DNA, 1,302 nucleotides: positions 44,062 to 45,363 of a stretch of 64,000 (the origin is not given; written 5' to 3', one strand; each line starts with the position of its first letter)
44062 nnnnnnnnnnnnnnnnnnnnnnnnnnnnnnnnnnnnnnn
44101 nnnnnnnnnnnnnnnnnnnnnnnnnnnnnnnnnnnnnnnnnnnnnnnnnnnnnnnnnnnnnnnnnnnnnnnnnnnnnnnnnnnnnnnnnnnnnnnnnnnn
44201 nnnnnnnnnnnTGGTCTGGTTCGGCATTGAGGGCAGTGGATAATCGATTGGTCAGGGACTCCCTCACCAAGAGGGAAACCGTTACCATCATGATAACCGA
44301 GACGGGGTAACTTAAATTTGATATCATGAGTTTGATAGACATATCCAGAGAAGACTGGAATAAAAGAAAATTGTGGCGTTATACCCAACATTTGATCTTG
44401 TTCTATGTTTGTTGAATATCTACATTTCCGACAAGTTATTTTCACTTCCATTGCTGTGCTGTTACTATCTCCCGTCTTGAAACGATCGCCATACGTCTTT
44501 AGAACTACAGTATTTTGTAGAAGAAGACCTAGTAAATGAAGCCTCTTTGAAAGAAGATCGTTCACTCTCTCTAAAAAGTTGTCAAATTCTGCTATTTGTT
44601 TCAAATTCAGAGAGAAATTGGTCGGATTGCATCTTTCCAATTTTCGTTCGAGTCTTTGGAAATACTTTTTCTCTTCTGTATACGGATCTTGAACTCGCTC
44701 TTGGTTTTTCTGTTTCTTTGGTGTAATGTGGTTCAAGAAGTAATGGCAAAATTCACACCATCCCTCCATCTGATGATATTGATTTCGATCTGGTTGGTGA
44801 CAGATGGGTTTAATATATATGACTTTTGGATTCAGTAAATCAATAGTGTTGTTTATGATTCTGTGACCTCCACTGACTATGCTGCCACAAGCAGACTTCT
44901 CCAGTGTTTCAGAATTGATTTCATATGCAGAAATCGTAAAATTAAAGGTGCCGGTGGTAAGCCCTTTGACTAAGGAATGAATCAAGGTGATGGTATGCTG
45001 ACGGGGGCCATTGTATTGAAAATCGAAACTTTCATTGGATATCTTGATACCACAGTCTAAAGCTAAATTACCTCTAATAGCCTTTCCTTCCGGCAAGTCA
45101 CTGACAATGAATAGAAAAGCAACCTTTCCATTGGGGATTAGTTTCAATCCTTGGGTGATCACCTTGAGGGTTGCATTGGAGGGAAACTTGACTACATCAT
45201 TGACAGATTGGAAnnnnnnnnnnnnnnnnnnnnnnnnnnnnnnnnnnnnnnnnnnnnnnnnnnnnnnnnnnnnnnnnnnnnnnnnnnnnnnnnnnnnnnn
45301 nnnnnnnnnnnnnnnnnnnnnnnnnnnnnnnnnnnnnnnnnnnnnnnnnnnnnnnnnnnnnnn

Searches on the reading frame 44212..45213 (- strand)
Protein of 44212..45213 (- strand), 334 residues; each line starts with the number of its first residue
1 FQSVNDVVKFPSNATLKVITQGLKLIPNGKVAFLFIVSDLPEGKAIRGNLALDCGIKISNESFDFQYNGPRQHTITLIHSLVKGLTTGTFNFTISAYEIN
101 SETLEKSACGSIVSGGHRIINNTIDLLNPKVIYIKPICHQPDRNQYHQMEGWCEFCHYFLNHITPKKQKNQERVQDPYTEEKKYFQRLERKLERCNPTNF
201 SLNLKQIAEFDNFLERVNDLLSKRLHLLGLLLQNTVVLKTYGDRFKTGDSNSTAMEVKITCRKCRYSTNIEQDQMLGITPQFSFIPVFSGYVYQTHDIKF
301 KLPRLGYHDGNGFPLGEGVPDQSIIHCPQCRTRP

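Call 38: search_protein_representatives(protein=window:44212-45213:-)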
Query: 334 residues. Proteins with E-value up to 0.001 (for the whole library): 0; up to 1e-10: 0; up to 1e-30: 0. The best 0 are listed.

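Call 45: find_homologous_proteins(query=window:44212-45213:-, max_evalue=0.001)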
Query seq(334 aa): 1593 candidates shared short words with the query, none scored E <= 0.001.
